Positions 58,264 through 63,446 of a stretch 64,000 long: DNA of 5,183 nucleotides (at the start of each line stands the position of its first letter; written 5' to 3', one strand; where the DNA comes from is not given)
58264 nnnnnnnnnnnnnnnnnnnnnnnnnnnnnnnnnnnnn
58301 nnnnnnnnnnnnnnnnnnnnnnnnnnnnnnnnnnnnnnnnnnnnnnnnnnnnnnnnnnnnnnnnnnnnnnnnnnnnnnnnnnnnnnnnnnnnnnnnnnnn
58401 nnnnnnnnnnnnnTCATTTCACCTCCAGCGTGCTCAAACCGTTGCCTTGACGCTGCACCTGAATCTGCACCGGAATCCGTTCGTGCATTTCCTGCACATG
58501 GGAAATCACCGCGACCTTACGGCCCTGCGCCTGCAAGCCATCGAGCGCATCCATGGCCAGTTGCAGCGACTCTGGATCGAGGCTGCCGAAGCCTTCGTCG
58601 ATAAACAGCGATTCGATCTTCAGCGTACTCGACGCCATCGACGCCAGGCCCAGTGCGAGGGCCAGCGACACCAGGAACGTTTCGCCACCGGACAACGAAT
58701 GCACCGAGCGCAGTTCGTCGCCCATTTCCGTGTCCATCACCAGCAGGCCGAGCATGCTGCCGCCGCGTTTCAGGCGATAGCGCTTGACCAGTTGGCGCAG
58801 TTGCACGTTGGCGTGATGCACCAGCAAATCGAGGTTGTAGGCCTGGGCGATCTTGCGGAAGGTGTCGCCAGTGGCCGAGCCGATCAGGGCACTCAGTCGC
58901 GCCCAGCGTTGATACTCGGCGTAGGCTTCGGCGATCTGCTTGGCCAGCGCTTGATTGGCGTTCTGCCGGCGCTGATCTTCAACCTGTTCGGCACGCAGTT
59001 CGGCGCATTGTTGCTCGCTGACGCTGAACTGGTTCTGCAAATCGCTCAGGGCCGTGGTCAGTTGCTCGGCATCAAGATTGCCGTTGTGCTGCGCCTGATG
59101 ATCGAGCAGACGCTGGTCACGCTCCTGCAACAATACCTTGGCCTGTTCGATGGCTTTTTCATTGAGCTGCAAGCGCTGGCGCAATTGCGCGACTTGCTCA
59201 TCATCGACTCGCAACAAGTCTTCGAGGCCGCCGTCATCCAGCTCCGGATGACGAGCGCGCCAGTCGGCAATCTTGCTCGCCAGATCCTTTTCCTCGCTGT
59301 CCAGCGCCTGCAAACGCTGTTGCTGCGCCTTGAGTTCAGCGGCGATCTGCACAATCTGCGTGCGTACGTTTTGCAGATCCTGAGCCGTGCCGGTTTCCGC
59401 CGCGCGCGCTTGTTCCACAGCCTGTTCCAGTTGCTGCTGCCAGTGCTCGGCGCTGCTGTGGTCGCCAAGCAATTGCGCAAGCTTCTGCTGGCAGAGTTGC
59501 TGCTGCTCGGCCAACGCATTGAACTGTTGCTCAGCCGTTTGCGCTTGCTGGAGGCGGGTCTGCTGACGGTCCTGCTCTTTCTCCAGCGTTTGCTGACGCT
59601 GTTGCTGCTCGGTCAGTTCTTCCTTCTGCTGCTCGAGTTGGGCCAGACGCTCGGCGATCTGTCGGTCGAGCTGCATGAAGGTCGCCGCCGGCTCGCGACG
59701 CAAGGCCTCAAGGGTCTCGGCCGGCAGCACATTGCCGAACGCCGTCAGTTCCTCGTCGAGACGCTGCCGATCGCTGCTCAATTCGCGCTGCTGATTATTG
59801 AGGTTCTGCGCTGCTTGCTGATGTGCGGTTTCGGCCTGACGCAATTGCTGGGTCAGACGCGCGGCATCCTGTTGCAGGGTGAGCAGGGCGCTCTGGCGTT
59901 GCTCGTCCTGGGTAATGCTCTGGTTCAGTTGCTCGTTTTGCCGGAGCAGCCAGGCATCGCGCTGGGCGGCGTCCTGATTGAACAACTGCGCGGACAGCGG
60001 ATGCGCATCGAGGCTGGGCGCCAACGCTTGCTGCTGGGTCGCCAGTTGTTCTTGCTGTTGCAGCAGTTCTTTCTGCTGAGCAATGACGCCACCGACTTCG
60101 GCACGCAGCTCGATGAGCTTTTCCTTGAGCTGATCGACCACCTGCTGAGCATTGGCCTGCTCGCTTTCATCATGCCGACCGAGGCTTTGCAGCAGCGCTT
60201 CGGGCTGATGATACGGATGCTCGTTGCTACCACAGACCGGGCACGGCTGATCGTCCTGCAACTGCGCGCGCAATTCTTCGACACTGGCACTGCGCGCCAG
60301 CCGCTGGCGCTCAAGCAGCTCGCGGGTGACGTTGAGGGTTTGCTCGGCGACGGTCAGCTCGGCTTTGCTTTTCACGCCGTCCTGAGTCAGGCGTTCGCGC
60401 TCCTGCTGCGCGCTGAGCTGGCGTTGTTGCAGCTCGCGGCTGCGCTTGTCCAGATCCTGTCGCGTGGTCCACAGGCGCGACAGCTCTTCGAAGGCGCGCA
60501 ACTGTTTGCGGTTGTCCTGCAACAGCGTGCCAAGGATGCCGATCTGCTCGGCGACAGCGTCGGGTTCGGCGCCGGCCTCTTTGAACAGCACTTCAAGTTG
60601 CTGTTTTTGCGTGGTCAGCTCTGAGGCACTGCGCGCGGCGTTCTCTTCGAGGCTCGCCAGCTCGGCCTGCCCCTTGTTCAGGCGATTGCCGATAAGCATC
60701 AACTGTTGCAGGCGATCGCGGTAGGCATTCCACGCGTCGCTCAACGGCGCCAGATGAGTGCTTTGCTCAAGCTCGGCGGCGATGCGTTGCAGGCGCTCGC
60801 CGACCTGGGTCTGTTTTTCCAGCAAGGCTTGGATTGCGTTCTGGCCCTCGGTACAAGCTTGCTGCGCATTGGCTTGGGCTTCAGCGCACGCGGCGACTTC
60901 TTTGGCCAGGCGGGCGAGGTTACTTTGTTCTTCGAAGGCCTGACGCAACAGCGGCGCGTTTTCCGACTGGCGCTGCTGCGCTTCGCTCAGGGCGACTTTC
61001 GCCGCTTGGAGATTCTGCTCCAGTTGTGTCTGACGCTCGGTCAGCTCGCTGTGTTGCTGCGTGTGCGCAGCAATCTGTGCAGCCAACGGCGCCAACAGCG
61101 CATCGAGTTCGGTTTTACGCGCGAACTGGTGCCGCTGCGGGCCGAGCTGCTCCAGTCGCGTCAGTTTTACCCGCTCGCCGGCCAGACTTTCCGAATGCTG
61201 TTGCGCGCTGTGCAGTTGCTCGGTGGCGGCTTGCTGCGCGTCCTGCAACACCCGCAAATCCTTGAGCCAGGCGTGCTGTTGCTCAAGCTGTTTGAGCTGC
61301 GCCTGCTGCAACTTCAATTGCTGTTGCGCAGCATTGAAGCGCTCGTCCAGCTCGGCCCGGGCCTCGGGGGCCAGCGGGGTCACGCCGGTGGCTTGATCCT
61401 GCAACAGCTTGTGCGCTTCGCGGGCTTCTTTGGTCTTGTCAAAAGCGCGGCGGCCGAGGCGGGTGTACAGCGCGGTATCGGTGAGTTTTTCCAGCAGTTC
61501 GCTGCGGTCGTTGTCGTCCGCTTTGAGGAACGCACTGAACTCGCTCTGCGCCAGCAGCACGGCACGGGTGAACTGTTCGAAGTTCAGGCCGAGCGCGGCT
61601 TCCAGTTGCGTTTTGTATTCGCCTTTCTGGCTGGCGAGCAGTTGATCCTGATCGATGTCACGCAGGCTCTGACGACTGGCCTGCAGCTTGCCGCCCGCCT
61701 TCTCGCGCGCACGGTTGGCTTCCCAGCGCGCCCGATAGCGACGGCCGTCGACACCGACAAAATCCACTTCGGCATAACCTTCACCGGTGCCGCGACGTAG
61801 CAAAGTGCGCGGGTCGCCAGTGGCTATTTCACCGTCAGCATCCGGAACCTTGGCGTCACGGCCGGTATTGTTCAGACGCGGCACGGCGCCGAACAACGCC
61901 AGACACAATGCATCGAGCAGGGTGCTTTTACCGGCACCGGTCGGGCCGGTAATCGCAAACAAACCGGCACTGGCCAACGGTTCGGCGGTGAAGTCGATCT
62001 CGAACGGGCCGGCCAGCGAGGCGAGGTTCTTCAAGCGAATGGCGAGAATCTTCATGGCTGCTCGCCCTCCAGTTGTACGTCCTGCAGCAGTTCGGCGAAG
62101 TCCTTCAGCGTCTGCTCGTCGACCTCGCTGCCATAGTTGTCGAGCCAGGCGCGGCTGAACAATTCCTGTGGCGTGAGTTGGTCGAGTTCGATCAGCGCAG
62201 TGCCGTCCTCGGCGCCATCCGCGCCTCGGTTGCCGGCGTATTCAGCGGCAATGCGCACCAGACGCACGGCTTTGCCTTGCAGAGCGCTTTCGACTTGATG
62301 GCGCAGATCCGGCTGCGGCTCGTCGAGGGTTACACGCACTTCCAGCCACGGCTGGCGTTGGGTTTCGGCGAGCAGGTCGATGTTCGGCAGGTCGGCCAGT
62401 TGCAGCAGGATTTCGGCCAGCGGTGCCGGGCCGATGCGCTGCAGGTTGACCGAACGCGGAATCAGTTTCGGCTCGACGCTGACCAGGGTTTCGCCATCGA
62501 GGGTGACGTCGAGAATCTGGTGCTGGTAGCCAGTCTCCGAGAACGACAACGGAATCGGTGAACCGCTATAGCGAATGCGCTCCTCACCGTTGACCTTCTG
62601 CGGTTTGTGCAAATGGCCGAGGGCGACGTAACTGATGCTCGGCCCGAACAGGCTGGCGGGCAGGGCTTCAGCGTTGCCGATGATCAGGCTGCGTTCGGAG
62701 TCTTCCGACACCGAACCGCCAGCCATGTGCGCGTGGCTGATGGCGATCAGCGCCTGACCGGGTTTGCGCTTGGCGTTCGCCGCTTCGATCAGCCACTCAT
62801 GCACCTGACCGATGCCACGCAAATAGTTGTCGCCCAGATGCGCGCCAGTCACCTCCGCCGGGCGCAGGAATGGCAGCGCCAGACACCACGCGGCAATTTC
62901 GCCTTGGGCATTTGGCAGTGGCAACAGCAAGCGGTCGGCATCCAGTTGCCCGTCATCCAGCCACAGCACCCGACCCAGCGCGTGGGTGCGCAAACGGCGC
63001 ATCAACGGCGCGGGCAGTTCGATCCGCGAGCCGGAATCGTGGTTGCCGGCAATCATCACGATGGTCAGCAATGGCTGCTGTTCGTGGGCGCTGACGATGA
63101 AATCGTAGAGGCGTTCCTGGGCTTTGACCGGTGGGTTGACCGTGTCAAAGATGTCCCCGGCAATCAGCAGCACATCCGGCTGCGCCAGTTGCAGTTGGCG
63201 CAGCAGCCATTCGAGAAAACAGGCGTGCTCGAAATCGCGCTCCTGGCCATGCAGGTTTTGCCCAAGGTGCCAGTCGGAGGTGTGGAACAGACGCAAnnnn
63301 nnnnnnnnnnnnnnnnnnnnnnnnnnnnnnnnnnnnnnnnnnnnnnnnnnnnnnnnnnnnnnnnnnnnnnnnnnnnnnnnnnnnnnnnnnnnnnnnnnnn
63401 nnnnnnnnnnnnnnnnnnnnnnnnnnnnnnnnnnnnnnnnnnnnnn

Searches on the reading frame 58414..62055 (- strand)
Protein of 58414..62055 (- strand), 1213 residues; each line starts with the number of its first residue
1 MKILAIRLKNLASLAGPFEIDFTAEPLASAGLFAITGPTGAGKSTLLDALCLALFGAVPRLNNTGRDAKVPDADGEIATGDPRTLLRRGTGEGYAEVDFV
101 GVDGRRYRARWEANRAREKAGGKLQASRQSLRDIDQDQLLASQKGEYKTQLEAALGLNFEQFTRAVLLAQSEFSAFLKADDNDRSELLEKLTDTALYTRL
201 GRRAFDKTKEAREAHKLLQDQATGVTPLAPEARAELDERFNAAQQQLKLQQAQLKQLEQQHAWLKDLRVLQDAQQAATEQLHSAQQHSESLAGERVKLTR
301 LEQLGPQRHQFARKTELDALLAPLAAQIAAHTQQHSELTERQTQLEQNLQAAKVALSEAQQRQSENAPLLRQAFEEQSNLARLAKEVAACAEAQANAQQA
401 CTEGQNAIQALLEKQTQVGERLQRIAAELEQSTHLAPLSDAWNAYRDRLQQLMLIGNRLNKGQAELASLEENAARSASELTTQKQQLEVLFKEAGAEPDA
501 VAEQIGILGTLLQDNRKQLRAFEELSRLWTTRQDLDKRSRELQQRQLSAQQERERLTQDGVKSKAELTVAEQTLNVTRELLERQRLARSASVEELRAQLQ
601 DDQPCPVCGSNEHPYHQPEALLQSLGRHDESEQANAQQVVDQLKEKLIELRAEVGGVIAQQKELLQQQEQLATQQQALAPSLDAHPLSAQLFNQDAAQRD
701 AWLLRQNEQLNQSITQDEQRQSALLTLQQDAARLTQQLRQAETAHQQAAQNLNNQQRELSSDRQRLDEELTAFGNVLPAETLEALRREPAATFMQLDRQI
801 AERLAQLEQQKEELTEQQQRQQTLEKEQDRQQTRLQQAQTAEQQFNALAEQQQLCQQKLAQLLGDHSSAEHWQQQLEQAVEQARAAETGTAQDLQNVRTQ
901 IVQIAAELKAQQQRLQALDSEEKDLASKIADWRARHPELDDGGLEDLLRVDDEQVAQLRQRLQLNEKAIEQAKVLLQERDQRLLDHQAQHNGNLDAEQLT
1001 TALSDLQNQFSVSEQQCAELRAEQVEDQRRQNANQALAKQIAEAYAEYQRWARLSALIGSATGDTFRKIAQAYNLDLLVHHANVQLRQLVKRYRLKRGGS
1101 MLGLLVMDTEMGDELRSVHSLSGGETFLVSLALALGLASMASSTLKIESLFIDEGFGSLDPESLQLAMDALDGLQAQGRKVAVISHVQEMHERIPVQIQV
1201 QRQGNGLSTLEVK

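Call 86: search_protein_families(library=pfam, proteins=[window:58414-62055:-], max_evalue=0.001)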
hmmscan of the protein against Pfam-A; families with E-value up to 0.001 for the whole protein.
window:58414-62055:- (1213 aa): 5 families
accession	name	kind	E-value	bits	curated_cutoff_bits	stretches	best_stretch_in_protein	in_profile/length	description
PF13476.12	AAA_23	-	1.4e-25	91.5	27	1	6-260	2-199/201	AAA domain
PF13558.12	SbcC_Walker_B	-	1.5e-09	38.4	27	1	1115-1172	27-89/90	SbcC/RAD50-like, Walker B motif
PF13555.12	AAA_29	-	4e-07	30.1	27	1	27-62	19-55/61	P-loop containing region of AAA domain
PF02463.25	SMC_N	-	7.4e-07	29.3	40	0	807-1208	135-219/220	RecF/RecN/SMC N terminal domain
PF13304.12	AAA_21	-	1.7e-06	28.8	27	1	32-147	1-107/304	AAA domain, putative AbiEii toxin, Type IV TA system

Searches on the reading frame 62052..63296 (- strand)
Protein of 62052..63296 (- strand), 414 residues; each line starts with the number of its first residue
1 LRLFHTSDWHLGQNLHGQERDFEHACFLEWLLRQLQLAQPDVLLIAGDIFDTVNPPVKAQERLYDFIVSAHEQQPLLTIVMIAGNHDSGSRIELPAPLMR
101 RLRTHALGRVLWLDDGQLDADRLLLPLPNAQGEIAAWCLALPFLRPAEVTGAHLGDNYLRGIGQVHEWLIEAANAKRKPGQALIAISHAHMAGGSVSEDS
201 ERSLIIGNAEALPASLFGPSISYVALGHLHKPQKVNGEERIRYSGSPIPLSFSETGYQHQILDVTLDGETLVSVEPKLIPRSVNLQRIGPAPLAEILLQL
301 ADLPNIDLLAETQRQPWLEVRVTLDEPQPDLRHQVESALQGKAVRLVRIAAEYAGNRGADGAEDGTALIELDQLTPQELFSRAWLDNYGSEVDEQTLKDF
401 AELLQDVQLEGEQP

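Call 27: search_protein_families(library=pfam, proteins=[window:62052-63296:-], max_evalue=1e-8)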
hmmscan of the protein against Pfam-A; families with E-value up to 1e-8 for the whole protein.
window:62052-63296:- (414 aa): 2 families
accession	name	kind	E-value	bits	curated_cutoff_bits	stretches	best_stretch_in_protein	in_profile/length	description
PF12320.13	SbcD_C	-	1.4e-16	61.1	24.4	1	284-385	4-91/94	Type 5 capsule protein repressor C-terminal domain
PF00149.33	Metallophos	-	5e-15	56.9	21.5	1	1-232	1-191/191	Calcineurin-like phosphoesterase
